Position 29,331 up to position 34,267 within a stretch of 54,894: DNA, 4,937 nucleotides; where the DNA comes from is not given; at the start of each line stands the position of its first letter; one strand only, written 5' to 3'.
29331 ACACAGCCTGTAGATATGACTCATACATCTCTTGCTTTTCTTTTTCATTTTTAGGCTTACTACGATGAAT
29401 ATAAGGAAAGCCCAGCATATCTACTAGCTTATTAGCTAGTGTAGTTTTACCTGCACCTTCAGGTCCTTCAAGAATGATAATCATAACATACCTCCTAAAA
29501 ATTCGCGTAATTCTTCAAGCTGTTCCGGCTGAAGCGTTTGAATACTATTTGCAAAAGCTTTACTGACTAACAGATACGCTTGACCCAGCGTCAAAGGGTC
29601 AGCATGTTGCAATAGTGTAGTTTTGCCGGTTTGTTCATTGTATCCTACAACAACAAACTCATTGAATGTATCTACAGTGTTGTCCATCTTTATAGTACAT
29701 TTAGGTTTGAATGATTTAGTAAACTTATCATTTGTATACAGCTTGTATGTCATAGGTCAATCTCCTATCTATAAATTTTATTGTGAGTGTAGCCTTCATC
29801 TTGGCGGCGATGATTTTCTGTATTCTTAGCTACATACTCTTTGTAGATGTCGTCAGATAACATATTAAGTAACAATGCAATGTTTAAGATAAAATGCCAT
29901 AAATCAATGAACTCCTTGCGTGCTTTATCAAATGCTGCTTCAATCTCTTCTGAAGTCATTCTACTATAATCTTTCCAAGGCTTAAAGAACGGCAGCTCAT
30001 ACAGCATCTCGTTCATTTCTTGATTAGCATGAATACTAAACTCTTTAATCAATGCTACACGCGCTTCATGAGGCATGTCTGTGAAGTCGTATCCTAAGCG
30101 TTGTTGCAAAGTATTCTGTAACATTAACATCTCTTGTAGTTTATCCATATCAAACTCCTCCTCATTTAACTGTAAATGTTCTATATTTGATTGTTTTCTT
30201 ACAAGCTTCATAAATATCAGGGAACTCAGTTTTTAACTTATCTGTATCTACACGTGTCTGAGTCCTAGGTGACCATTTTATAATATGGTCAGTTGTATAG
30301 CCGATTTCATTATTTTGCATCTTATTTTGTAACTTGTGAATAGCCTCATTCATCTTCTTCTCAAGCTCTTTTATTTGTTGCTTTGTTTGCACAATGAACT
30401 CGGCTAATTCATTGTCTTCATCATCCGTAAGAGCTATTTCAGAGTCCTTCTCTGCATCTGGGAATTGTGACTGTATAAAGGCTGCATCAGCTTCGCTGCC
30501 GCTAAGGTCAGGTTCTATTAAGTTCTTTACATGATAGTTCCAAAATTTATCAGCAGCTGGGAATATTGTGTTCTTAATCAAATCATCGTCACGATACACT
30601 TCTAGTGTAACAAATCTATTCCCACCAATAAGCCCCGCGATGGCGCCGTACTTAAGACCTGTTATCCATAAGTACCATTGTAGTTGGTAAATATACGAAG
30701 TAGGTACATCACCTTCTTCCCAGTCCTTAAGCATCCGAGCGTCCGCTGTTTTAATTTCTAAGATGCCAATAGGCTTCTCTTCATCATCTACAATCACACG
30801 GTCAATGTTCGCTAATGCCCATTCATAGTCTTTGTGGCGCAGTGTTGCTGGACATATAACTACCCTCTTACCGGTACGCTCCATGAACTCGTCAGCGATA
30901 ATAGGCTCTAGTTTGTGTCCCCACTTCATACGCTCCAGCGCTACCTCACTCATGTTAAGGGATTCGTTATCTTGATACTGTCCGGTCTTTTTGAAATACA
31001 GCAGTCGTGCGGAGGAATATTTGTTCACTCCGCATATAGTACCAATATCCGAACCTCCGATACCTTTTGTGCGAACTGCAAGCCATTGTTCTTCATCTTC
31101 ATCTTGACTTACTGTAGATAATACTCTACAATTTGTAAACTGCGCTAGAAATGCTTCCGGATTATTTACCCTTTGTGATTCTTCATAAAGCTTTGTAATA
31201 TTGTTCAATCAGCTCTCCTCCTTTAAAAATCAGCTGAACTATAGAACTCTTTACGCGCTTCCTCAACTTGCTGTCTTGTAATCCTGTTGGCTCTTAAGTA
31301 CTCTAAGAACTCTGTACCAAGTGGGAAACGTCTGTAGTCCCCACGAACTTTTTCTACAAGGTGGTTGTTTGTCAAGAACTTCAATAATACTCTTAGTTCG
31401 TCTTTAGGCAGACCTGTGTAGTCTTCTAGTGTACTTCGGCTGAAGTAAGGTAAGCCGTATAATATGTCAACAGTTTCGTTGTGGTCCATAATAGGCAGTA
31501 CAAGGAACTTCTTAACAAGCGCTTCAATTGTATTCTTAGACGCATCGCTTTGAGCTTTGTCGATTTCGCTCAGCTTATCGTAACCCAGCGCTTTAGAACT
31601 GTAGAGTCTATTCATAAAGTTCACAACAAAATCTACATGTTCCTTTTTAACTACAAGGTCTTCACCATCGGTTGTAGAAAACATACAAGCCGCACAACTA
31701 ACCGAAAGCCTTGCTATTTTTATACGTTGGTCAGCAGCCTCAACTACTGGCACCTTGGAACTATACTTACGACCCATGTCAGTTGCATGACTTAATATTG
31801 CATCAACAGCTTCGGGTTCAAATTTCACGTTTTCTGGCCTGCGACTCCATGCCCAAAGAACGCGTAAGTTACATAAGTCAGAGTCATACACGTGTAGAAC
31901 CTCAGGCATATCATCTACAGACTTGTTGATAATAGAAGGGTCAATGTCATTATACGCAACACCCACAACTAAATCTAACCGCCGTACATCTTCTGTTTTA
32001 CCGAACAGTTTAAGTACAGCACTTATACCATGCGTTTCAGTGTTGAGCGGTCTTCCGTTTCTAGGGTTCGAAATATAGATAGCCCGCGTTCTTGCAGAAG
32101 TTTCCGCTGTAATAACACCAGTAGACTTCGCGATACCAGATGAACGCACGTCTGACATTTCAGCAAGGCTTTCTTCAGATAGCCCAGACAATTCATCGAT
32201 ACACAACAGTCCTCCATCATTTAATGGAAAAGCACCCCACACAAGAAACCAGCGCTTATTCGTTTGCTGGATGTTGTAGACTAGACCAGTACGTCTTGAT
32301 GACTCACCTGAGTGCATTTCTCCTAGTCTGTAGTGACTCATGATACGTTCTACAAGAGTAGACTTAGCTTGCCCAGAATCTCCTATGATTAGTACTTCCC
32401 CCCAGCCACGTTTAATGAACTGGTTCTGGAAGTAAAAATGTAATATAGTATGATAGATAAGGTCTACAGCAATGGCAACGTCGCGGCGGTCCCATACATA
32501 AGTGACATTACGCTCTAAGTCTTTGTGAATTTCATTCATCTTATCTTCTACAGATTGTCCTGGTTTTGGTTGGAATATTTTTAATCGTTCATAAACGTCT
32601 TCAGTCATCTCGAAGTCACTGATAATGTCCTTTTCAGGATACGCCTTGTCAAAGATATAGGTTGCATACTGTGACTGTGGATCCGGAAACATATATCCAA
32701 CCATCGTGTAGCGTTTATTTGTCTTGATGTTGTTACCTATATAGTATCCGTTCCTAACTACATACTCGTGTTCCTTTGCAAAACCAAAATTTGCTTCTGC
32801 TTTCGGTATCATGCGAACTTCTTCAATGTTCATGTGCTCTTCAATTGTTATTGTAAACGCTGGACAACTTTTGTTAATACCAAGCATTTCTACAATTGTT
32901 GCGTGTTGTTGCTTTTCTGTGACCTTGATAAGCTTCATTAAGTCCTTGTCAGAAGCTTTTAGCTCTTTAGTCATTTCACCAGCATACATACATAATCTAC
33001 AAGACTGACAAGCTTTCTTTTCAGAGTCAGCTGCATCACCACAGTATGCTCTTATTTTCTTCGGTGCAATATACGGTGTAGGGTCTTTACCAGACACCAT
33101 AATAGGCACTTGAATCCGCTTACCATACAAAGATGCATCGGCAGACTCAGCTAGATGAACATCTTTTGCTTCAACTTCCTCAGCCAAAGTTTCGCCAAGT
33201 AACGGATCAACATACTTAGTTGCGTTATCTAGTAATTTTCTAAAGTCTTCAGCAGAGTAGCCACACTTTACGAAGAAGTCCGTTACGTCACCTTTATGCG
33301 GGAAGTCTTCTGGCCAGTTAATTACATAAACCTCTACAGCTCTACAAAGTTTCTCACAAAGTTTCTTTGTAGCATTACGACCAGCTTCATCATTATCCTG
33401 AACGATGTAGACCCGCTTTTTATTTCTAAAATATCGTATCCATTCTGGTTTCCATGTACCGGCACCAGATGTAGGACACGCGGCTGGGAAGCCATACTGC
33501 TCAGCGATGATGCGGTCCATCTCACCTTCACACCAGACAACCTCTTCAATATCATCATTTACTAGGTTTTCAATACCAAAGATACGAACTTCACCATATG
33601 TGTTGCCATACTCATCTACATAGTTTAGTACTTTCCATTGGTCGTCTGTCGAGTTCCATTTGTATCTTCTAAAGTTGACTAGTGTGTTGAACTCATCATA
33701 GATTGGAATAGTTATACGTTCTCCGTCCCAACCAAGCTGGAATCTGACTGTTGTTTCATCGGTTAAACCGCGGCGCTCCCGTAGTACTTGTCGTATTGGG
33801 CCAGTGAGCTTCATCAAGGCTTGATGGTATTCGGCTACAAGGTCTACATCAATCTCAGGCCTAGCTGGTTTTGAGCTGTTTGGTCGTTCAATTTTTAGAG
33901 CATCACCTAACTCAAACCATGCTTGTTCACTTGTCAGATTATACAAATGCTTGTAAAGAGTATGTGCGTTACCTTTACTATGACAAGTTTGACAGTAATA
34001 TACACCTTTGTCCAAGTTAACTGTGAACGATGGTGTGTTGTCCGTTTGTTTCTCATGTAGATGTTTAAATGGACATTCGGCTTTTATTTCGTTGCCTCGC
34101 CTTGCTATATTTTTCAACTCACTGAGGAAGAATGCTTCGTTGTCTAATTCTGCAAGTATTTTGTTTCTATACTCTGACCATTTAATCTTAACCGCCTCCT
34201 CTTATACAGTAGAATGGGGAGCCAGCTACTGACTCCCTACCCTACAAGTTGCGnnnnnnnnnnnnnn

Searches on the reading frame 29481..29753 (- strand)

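Call 109: search_protein_families(library=pfam, proteins=[window:29481-29753:-], max_evalue=0.01)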
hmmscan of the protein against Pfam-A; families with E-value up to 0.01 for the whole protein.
window:29481-29753:- (90 aa): 1 family
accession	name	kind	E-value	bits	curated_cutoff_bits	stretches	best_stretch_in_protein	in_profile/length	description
PF00206.25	Lyase_1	-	0.0028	17.6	27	1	46-85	158-197/312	Lyase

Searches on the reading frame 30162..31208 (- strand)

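Call 57: search_protein_families(library=pfam, proteins=[window:30162-31208:-], max_evalue=0.001)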
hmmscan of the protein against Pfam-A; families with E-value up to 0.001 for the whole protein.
window:30162-31208:- (348 aa): 1 family
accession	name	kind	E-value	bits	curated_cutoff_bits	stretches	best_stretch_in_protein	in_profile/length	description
PF09588.16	YqaJ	-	1.4e-35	123.2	22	1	41-185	1-149/150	YqaJ-like viral recombinase domain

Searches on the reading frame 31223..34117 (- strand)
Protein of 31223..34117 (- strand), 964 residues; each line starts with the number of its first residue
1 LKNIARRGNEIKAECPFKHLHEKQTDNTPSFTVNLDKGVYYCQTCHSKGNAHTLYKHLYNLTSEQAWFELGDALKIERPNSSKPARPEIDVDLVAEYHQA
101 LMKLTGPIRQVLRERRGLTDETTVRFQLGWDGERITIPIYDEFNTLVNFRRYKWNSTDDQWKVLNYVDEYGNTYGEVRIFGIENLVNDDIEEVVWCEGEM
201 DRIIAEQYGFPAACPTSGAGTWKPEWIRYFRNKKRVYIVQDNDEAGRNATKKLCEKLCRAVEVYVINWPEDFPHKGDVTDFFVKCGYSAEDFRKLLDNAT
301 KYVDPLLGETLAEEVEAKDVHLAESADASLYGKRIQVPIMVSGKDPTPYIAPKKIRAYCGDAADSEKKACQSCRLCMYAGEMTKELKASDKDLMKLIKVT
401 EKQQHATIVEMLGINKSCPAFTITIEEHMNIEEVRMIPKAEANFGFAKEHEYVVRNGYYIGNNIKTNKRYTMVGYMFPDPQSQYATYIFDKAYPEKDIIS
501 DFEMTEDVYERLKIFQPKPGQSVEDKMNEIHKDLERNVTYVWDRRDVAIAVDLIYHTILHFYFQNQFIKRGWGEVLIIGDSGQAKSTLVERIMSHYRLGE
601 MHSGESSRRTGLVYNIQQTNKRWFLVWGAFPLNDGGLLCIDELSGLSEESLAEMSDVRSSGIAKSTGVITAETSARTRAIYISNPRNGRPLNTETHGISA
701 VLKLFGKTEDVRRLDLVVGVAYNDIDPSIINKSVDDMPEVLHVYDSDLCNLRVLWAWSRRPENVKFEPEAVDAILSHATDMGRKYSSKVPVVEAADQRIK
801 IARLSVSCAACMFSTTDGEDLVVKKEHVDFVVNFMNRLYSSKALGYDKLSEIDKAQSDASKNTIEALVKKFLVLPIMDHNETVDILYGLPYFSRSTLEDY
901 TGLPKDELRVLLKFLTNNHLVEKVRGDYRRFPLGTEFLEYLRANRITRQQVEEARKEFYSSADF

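Call 13: search_protein_families(library=pfam, proteins=[window:31223-34117:-], max_evalue=0.01)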
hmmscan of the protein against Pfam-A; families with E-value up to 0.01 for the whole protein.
window:31223-34117:- (964 aa): 7 families
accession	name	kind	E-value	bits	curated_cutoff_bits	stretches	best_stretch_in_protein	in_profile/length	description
PF00493.29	MCM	-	1.5e-14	54.1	23.3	1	543-689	28-177/224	MCM P-loop domain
PF01807.25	Zn_ribbon_DnaG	-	6.3e-10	39.2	24.9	1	4-79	25-94/98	CHC2 zinc finger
PF13155.12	Toprim_2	-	1.2e-09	38.8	22.1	1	196-270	3-80/88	Toprim-like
PF13362.12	Toprim_3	-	3.2e-05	24.7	27.2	1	209-286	20-93/95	Toprim domain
PF01751.28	Toprim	-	0.00012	22.6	23.1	1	196-261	5-84/96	Toprim domain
PF13662.12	Toprim_4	-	0.00054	20.6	25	1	193-266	3-84/85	Toprim domain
PF07728.20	AAA_5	-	0.0087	16.5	22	0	575-687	2-125/139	AAA domain (dynein-related subfamily)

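Call 16: search_dna_similar(query=window:31223-34117:-, collection=phages, mode=protein, max_rows=15)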
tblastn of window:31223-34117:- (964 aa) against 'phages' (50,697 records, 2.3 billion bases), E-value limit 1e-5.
Records with a match: 334; places in all: 335; records where one place covers at least 80% of the query: 48.
Best place of each record, by identity: <60% 334.
By first word of the organism name: Propionibacterium 164; Cutibacterium 43; Microbacterium 36; Pseudomonas 31; Salmonella 18; Bacillus 10; Bacteriophage 7; Gordonia 6; Synechococcus 3; Cyanophage 3; and 9 more.
By host as written in the record: Propionibacterium acnes 81; Cutibacterium acnes 46; Propionibacterium acnes ATCC 6919 36; Microbacterium foliorum NRRL B-24224 25; Pseudomonas aeruginosa 20; Cutibacterium acnes ATCC 6919 17; - 16; Microbacterium foliorum NRRL B-24224 SEA 11; and 49 more.
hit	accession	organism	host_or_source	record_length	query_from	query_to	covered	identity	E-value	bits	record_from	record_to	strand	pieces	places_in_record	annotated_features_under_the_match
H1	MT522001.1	Microbacterium phage Karate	Microbacterium foliorum NRRL B-24224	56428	15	933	95%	30.8%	9e-114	392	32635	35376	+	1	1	46: DNA primase/helicase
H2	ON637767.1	Microbacterium phage Kate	Microbacterium foliorum NRRL B-24224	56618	15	933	95%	30.7%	1e-113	392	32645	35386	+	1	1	48: DNA primase/helicase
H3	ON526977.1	Microbacterium phage Potty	Microbacterium foliorum NRRL B-24224 SEA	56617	15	933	95%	30.7%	1e-113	392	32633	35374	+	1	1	47: DNA primase/helicase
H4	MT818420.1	Microbacterium phage Gilda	Microbacterium foliorum NRRL B-24224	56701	15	933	95%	30.7%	1e-113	392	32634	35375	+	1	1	47: DNA primase/helicase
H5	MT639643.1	Microbacterium phage FreddieHg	Microbacterium foliorum NRRL B-24224 SEA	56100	15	933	95%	30.7%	1e-113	392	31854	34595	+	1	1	47: DNA primase/helicase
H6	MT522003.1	Microbacterium phage Rie18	Microbacterium foliorum NRRL B-24224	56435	15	933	95%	30.7%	1e-113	392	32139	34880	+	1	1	47: DNA primase/helicase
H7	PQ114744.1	Microbacterium phage Poultress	Microbacterium foliorum NRRL B-24224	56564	15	933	95%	30.7%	1e-113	392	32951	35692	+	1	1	46: DNA primase/helicase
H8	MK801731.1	Microbacterium phage Anakin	Microbacterium foliorum NRRL B-24224 SEA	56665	15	933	95%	30.7%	1e-113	392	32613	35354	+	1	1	47: DNA primase/helicase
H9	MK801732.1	Microbacterium phage NarutoRun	Microbacterium foliorum NRRL B-24224 SEA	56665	15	933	95%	30.7%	1e-113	392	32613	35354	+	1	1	47: DNA primase/helicase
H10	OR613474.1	Microbacterium phage PhunaPhoke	Microbacterium foliorum NRRL B-24224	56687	15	933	95%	30.7%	1e-113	392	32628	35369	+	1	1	47: DNA primase/helicase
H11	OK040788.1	Microbacterium phage Cybele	Microbacterium foliorum NRRL B-24224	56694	15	933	95%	30.7%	1e-113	392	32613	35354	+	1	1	47: DNA primase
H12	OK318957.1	Microbacterium phage Neptune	Microbacterium foliorum NRRL B-24224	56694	15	933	95%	30.7%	1e-113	392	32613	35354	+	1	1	47: DNA primase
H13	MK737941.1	Microbacterium phage Rachella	Microbacterium foliorum NRRL B-24224 SEA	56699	15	933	95%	30.7%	1e-113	392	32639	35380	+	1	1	47: DNA primase/helicase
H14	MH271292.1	Microbacterium phage AnnaSerena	Microbacterium foliorum NRRL B-24224 SEA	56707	15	933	95%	30.7%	1e-113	392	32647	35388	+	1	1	47: DNA primase/helicase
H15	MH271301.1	Microbacterium phage Krampus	Microbacterium foliorum NRRL B-24224 SEA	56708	15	933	95%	30.7%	1e-113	392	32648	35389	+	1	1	47: DNA primase/helicase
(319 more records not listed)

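Call 71: search_solved_structures(query=window:31223-34117:-, max_evalue=0.01, show_alignments=0)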
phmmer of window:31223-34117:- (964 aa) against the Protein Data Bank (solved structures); distinct sequences matched with E-value up to 0.01: 59.
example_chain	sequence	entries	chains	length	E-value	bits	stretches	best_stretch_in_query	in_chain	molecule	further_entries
2au3_A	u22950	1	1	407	6.5e-10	40.6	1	134-318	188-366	DNA primase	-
6u0m_5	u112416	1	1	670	1.6e-09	39.3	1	570-695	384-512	Minichromosome maintenance protein 5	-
28vy_5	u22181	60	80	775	2.1e-09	39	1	570-695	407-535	Minichromosome maintenance protein 5 | Minichromosome Maintenance 5 | DNA replication licensing factor MCM5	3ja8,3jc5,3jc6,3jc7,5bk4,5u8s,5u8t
9gjp_5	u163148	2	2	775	2.5e-09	38.7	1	570-692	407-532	Minichromosome maintenance protein 5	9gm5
4r7y_A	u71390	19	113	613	6.5e-09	37.3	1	570-689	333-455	Minichromosome maintenance protein MCM, Cell division control protein 21 | Minichromosome maintenance protein MCM,DNA helicase | Minichromosome maintenance prot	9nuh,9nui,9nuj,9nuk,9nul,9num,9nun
8q6o_C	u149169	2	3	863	1e-08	36.7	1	570-814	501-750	DNA replication licensing factor mcm4-B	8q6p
4fdg_B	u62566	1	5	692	1.5e-08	36.1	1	570-838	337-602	Minichromosome maintenance protein MCM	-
6mii_A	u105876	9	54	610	2.5e-08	35.4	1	570-805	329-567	Minichromosome maintenance protein MCM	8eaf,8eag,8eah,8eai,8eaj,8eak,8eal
8x7t_D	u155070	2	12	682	2.6e-08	35.3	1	541-689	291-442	mini-chromosome maintenance complex 3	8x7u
3f9v_A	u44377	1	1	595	3e-08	35.1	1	570-790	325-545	Minichromosome maintenance protein MCM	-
22vt_4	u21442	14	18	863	6.4e-08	34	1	570-688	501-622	DNA replication licensing factor MCM4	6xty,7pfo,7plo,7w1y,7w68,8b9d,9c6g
8s09_4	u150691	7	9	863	6.5e-08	34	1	570-688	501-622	DNA replication licensing factor MCM4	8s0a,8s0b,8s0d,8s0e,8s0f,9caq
8w0e_4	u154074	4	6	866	6.5e-08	34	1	570-688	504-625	DNA replication licensing factor MCM4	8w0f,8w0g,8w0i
6xtx_4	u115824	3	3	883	6.6e-08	34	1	570-688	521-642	DNA replication licensing factor MCM4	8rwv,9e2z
8ouw_5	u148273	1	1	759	7.9e-08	33.7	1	567-686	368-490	DNA replication licensing factor mcm-5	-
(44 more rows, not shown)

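Call 87: find_homologous_proteins(query=window:31223-34117:-, max_evalue=1e-20)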
Query window:31223-34117:- (964 aa): 563 proteins with E <= 1e-20 among 5701 candidates; the best 120 are listed.
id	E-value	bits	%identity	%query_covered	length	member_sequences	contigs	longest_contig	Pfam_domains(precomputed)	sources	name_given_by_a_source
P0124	0.0e+0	2181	96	100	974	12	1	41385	PF13155.13,PF01807.26,PF00493.30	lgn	-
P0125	0.0e+0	1895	81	100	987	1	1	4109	PF13155.13,PF01807.26,PF00493.30,PF13362.13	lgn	-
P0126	0.0e+0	1869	80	100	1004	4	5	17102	PF13155.13,PF01807.26,PF00493.30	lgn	-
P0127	0.0e+0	1838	78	100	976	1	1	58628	PF13155.13,PF01807.26,PF00493.30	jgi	jgi:hypothetical protein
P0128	0.0e+0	1835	79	100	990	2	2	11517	PF13155.13,PF01807.26,PF00493.30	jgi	-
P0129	0.0e+0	1835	78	100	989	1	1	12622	PF13155.13,PF01807.26,PF00493.30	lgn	-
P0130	0.0e+0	1797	76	100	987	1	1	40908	PF13155.13,PF01807.26,PF00493.30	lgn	-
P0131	0.0e+0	1796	77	100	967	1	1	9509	PF13155.13,PF01807.26,PF00493.30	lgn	-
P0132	0.0e+0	1788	76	100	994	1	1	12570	PF13155.13,PF01807.26,PF00493.30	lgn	-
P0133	0.0e+0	1783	78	98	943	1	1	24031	PF13155.13,PF01807.26,PF00493.30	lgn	-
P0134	0.0e+0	1775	76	100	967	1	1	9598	PF13155.13,PF01807.26,PF00493.30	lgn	-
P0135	0.0e+0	1774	76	100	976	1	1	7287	PF13155.13,PF01807.26,PF00493.30,PF13362.13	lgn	-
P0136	0.0e+0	1773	76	100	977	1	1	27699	PF13155.13,PF01807.26,PF00493.30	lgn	-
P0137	0.0e+0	1772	75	100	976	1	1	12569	PF13155.13,PF01807.26,PF00493.30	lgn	-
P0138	0.0e+0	1772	76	100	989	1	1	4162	PF13155.13,PF01807.26,PF00493.30,PF13362.13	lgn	-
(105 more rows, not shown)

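Call 88: find_encoding_contigs(protein=P0127, flank=10000, max_places=1)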
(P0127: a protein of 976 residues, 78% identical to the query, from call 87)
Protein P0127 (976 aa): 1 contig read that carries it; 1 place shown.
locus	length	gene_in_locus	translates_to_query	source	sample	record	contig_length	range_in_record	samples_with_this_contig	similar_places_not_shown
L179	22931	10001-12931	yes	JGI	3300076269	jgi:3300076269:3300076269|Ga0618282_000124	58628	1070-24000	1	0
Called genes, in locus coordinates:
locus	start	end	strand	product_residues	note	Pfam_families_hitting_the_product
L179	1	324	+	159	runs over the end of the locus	PF06866:DUF1256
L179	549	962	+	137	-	-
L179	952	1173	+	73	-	-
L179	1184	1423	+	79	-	-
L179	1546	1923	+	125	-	-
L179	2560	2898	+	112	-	-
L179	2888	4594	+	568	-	PF04851:ResIII (faint), PF00176:SNF2-rel_dom, PF00270:DEAD (faint), PF00271:Helicase_C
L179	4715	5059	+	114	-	-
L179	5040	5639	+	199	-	-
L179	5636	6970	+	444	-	PF01068:DNA_ligase_A_M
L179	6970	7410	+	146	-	-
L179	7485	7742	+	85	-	-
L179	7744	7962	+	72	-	-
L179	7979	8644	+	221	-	PF00075:RNase_H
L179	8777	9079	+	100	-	PF23992:Pam3_gp32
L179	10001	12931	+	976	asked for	PF01807:Zn_ribbon_DnaG, PF13155:Toprim_2 (weak), PF00493:MCM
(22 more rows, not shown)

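Call 89: find_encoding_contigs(protein=P0124, flank=10000, max_places=1)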
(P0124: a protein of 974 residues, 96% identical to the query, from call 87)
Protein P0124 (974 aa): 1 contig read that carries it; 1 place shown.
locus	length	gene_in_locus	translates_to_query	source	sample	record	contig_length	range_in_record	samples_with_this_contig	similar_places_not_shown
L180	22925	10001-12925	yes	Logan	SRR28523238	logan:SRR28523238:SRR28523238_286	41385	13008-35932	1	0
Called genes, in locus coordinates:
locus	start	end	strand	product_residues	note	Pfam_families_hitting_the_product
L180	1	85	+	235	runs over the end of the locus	PF02557:VanY, PF13539:Peptidase_M15_4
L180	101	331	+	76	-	PF04531:Phage_holin_1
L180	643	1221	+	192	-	PF06725:3D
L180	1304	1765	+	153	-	PF06866:DUF1256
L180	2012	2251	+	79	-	-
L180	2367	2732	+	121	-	-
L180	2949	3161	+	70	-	-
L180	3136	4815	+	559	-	PF00176:SNF2-rel_dom, PF00270:DEAD (faint), PF00271:Helicase_C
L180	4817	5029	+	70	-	-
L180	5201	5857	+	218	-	PF04542:Sigma70_r2 (weak)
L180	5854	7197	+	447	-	PF01068:DNA_ligase_A_M, PF14743:DNA_ligase_OB_2 (weak)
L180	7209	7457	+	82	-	-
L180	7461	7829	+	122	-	-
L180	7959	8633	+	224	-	PF00075:RNase_H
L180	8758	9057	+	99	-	PF23992:Pam3_gp32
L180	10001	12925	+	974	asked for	PF01807:Zn_ribbon_DnaG, PF13155:Toprim_2, PF00493:MCM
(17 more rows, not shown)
